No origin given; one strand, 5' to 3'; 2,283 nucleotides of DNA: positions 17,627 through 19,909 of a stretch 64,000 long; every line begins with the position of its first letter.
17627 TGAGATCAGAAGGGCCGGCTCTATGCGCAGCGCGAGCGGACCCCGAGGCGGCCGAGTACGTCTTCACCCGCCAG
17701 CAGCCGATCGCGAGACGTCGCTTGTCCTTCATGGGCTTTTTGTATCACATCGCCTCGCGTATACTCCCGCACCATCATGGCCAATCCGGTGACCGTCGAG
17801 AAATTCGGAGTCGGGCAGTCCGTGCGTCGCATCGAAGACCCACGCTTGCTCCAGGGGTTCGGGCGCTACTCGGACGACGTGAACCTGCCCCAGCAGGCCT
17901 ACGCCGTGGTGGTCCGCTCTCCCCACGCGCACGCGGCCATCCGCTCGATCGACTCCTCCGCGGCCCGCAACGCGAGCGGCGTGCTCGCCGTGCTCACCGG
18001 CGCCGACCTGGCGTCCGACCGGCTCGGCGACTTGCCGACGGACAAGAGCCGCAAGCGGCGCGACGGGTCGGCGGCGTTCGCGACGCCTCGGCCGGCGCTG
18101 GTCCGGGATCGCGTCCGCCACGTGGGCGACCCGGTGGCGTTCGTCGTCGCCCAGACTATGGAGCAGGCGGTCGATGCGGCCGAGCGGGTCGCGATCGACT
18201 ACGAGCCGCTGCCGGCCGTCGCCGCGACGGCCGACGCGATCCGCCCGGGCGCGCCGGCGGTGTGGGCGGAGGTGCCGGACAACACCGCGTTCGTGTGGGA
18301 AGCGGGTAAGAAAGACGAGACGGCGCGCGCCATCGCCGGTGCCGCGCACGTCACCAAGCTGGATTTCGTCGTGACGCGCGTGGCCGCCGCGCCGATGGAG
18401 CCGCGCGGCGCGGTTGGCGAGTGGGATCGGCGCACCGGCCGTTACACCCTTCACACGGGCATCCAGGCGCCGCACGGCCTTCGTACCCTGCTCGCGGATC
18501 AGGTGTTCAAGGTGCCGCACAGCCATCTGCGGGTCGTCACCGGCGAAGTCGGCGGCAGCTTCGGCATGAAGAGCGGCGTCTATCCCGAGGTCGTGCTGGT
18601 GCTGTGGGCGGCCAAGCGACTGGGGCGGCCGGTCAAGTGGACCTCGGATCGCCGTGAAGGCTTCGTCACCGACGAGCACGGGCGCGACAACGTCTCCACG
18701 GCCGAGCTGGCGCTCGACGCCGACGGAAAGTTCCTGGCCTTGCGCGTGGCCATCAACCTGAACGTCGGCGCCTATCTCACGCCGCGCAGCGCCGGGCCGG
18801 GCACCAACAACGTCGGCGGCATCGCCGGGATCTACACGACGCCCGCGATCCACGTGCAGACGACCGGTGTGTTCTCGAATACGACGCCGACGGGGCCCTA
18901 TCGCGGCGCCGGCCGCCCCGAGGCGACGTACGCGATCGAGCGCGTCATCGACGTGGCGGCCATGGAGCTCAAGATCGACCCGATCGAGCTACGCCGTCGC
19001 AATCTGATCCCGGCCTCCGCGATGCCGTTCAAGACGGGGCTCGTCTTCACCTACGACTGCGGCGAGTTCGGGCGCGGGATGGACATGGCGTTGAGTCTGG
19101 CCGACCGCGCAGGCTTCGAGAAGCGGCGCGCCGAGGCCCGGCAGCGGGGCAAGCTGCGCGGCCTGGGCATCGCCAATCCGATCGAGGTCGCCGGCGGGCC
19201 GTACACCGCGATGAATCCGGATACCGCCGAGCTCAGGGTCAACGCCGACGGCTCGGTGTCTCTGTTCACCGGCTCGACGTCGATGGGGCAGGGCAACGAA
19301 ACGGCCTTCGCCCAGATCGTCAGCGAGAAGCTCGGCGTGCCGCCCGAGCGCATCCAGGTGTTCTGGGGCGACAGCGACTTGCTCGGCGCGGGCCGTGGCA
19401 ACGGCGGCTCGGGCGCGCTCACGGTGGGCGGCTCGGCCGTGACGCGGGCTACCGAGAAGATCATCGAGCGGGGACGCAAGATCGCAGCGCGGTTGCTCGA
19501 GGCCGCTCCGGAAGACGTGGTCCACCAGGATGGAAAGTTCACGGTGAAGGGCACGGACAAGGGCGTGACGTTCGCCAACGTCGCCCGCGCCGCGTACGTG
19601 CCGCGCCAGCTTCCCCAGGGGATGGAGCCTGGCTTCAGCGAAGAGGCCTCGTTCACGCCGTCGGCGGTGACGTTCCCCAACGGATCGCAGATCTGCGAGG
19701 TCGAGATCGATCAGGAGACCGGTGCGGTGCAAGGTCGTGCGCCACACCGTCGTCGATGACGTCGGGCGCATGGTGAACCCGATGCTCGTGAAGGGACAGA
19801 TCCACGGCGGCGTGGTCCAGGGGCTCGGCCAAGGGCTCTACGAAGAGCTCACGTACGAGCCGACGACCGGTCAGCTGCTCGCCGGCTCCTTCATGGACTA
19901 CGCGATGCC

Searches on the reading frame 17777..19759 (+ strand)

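Call 39: search_protein_families(library=pfam, proteins=[window:17777-19759:+], max_evalue=0.00001)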
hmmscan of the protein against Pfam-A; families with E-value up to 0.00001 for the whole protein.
window:17777-19759:+ (660 aa): 3 families
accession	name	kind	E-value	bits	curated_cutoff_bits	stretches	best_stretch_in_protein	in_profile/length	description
PF02738.23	MoCoBD_1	-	7.3e-71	238.5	27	1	165-410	4-244/244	Molybdopterin cofactor-binding domain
PF20256.3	MoCoBD_2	-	5.3e-52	177.5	27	1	442-652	3-219/283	Molybdopterin cofactor-binding domain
PF01315.27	Ald_Xan_dh_C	-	8.4e-28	97.3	31.3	1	27-146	2-110/110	Aldehyde oxidase and xanthine dehydrogenase, a/b hammerhead domain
